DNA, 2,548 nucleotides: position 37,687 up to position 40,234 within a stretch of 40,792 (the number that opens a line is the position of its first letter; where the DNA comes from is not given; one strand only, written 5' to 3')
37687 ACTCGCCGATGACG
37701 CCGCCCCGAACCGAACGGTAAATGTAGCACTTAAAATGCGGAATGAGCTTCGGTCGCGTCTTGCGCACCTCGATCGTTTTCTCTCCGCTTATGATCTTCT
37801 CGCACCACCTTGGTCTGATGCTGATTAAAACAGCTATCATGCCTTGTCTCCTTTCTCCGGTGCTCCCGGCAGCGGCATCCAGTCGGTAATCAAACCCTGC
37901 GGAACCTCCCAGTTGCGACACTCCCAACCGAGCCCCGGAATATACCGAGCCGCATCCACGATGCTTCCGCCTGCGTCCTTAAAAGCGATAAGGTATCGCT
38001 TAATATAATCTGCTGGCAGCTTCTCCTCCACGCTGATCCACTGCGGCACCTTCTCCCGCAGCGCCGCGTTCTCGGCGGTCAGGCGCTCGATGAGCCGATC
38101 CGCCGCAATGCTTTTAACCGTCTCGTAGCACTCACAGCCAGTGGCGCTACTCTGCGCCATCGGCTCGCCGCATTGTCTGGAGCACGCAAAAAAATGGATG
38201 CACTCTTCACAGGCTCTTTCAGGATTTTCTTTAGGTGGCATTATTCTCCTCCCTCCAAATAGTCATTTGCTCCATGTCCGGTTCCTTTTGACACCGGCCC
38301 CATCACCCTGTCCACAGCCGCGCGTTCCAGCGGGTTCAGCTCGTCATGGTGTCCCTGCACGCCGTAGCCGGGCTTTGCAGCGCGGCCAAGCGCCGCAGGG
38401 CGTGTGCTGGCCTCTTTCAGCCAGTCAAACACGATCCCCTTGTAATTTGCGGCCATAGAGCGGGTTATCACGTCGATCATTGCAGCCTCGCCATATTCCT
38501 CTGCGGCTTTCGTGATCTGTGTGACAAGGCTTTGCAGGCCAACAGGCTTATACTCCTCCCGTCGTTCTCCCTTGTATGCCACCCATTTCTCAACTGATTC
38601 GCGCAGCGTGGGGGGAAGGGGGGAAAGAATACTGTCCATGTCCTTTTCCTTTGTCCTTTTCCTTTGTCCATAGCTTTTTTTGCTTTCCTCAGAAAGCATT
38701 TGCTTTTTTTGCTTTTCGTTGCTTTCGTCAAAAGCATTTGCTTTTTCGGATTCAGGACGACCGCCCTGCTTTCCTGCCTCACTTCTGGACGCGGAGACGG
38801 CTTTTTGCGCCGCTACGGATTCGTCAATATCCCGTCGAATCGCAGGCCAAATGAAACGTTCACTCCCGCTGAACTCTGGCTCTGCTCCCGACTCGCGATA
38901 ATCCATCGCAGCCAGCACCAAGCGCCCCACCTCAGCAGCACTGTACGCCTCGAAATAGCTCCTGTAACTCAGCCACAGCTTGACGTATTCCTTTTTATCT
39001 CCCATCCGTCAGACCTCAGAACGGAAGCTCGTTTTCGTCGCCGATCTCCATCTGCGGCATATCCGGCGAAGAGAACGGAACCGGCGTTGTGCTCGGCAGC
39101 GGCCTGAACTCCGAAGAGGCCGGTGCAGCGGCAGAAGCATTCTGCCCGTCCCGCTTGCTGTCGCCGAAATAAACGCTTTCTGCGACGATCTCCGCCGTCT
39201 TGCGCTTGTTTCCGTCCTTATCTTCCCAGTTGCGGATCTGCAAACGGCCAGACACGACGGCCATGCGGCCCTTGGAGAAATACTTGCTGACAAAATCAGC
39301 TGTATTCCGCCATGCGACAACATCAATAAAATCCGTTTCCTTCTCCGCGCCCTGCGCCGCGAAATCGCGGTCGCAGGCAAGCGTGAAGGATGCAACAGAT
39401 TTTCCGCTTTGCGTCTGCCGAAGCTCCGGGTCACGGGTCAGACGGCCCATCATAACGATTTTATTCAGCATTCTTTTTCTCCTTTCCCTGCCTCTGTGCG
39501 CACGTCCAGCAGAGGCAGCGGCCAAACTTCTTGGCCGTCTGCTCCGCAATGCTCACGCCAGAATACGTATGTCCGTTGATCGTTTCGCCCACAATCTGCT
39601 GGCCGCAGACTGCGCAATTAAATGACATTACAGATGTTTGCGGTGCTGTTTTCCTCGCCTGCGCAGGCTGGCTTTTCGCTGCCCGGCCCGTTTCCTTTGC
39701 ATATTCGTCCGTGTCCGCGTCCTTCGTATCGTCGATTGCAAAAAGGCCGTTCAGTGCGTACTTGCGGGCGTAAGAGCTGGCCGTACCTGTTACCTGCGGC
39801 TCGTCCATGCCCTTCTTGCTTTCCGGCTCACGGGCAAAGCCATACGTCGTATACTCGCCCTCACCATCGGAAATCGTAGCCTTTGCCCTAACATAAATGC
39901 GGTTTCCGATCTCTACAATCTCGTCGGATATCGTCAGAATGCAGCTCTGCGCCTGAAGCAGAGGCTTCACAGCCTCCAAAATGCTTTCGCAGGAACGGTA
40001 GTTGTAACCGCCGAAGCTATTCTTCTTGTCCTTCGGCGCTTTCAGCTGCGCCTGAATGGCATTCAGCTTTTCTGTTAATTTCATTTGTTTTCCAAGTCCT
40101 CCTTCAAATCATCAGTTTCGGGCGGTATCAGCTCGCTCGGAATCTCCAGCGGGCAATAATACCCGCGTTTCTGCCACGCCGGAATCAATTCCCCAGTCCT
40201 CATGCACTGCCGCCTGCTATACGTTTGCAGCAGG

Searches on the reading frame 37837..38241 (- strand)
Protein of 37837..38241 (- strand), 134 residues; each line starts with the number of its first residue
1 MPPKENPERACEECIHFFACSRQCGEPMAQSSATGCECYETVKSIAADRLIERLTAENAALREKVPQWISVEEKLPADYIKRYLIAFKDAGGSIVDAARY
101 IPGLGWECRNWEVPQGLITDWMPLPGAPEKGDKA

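Call 101: search_protein_families(library=pfam, proteins=[window:37837-38241:-], max_evalue=0.001)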
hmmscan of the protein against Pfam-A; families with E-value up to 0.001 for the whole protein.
window:37837-38241:- (134 aa): 1 family
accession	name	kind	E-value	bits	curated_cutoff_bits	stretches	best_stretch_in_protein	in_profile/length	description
PF04448.17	DUF551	-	2.3e-07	32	22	1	67-129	1-68/68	Protein of unknown function (DUF551)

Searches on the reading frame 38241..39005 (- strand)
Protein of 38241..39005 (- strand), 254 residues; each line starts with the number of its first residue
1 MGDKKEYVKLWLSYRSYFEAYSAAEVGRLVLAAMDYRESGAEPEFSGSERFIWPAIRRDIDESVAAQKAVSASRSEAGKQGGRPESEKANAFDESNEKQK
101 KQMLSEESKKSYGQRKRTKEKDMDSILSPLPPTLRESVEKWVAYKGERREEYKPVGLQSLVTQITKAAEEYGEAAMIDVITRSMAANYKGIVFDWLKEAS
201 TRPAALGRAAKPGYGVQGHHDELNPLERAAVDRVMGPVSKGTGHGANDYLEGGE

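Call 101: search_protein_families(library=pfam, proteins=[window:38241-39005:-], max_evalue=0.001)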
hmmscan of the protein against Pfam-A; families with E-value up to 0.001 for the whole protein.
window:38241-39005:- (254 aa): 1 family
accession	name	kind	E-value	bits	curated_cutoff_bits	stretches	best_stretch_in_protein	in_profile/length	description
PF19808.4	DUF6291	-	3.5e-11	43.5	27.2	1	12-85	6-79/79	Family of unknown function (DUF6291)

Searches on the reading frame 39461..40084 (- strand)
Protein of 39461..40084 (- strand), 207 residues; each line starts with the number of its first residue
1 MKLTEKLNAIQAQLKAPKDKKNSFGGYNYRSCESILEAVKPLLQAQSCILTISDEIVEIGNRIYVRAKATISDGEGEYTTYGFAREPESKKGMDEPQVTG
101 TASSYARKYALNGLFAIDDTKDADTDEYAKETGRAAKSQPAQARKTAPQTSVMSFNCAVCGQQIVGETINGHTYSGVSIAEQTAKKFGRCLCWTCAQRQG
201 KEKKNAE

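Call 101: search_protein_families(library=pfam, proteins=[window:39461-40084:-], max_evalue=0.001)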
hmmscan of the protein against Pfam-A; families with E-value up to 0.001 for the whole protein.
window:39461-40084:- (207 aa): 1 family
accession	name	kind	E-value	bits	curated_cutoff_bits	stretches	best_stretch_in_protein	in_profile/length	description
PF04404.17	ERF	-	1.6e-41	142.3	25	1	5-146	3-147/153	ERF superfamily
